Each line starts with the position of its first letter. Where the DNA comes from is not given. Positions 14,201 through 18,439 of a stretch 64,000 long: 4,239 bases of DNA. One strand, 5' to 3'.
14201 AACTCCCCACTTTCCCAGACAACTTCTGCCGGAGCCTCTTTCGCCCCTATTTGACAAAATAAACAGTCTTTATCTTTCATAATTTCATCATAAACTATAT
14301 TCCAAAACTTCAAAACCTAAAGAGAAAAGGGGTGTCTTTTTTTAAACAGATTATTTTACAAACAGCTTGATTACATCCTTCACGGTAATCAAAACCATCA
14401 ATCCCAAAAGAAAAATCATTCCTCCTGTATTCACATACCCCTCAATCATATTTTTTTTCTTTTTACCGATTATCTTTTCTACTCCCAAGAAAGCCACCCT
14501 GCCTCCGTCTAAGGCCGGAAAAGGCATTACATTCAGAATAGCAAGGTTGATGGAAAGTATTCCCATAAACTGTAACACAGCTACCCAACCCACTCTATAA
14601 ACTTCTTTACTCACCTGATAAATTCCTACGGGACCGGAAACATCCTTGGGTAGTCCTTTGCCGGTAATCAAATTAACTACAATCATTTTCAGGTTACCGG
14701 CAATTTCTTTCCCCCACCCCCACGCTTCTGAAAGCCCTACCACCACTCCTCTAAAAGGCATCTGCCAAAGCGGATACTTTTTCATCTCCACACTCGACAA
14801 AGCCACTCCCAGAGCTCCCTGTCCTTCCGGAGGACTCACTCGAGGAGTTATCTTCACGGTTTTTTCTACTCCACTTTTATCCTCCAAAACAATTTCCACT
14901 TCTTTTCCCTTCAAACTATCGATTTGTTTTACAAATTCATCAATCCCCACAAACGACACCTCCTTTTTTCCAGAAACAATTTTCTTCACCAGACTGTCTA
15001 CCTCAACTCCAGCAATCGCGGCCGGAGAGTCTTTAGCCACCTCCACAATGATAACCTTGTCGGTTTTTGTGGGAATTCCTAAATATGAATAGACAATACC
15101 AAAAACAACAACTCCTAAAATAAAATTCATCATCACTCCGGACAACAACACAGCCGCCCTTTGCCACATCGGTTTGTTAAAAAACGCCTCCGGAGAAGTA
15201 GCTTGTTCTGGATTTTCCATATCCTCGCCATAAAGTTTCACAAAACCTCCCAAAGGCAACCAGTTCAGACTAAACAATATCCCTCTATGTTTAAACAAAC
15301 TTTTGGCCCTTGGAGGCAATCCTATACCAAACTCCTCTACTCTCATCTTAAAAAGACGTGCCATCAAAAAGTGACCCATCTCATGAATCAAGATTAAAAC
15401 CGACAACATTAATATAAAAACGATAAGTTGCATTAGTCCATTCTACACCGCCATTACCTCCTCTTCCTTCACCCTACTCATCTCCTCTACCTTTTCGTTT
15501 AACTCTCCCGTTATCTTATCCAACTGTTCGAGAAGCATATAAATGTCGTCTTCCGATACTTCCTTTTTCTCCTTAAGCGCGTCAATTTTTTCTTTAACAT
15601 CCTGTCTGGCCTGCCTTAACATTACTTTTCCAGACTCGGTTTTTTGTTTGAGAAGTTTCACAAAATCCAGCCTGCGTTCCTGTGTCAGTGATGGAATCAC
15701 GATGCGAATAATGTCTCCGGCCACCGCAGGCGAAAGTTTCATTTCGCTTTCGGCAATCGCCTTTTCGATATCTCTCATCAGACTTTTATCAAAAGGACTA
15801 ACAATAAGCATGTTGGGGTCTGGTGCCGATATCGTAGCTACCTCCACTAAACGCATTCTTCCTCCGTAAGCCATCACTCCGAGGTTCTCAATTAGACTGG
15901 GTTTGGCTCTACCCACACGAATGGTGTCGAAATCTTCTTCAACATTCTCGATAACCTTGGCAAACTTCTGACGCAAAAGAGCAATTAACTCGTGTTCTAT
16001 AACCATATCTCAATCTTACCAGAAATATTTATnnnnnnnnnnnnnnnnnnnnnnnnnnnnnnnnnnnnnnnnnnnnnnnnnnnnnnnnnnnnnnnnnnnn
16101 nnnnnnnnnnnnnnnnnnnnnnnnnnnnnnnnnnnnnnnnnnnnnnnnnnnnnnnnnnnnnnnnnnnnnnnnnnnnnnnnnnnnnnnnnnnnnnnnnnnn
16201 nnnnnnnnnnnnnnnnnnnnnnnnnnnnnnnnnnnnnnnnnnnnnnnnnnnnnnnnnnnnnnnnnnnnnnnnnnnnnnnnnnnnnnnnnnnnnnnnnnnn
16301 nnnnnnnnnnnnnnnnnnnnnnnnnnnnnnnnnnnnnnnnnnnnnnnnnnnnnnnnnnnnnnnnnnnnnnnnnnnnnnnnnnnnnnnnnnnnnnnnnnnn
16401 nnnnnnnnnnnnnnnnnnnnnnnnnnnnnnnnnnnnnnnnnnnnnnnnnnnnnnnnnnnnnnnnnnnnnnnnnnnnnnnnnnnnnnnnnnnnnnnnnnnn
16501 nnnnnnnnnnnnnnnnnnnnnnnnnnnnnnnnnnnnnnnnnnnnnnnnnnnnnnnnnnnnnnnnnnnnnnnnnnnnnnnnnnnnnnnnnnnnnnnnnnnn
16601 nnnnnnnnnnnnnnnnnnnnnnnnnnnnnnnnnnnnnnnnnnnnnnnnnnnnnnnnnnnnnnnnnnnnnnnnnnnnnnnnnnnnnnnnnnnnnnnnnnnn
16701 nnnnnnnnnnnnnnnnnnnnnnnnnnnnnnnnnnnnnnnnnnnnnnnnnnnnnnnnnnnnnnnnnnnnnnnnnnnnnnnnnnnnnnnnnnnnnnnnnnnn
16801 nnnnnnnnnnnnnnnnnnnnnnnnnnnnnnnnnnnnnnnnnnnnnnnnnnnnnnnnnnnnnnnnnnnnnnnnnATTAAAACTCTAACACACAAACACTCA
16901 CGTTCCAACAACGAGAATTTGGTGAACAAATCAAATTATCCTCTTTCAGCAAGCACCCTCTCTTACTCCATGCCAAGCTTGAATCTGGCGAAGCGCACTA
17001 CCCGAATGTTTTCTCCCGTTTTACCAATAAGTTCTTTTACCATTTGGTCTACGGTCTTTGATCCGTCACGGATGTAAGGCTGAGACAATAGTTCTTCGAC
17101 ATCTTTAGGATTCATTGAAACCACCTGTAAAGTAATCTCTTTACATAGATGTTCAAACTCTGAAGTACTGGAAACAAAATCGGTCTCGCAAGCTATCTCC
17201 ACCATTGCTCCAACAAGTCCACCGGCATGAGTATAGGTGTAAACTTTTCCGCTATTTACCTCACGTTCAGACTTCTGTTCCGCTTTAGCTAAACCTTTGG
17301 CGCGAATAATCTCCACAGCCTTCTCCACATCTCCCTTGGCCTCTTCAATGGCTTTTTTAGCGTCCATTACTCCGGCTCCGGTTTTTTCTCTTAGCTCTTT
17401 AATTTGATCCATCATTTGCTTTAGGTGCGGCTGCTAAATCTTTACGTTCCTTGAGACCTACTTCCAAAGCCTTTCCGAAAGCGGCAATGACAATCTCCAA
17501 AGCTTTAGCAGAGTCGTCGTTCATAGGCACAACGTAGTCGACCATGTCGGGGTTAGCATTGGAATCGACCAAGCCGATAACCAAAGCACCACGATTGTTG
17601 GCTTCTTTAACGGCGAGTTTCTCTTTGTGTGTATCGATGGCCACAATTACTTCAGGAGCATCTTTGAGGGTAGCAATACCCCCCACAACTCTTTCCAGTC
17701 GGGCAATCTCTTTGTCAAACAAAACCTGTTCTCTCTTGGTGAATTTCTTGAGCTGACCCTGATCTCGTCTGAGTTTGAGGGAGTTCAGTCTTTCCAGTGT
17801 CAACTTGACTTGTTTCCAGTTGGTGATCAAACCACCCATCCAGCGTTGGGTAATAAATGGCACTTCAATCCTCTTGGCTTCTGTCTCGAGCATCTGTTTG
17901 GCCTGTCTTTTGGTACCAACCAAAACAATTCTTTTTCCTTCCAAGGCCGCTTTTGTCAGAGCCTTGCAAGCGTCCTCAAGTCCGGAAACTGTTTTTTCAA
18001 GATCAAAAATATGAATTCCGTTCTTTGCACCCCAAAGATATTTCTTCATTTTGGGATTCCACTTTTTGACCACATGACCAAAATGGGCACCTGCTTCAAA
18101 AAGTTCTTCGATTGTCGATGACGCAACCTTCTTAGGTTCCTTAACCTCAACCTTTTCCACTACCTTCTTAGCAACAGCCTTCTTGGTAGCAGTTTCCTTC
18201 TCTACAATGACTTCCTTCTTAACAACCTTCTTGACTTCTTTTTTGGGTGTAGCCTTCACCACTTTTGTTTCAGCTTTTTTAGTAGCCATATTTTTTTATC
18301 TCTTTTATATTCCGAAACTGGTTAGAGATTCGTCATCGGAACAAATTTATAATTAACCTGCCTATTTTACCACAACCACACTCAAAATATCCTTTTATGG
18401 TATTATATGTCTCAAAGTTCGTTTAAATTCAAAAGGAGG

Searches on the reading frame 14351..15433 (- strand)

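Call 39: search_protein_families(library=pfam, proteins=[window:14351-15433:-], max_evalue=0.00001)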
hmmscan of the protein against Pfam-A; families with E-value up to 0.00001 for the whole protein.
window:14351-15433:- (360 aa): 1 family
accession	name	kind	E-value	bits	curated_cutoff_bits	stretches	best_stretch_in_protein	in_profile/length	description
PF02163.28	Peptidase_M50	-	8.6e-53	179.4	27.2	1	6-344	2-220/221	Peptidase family M50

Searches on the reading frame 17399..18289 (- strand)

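Call 39: search_protein_families(library=pfam, proteins=[window:17399-18289:-], max_evalue=0.00001)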
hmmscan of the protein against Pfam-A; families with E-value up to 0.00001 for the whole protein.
window:17399-18289:- (296 aa): 1 family
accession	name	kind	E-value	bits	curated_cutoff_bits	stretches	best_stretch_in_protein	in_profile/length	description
PF00318.25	Ribosomal_S2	-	3.3e-73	245.9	26.1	1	63-277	1-215/216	Ribosomal protein S2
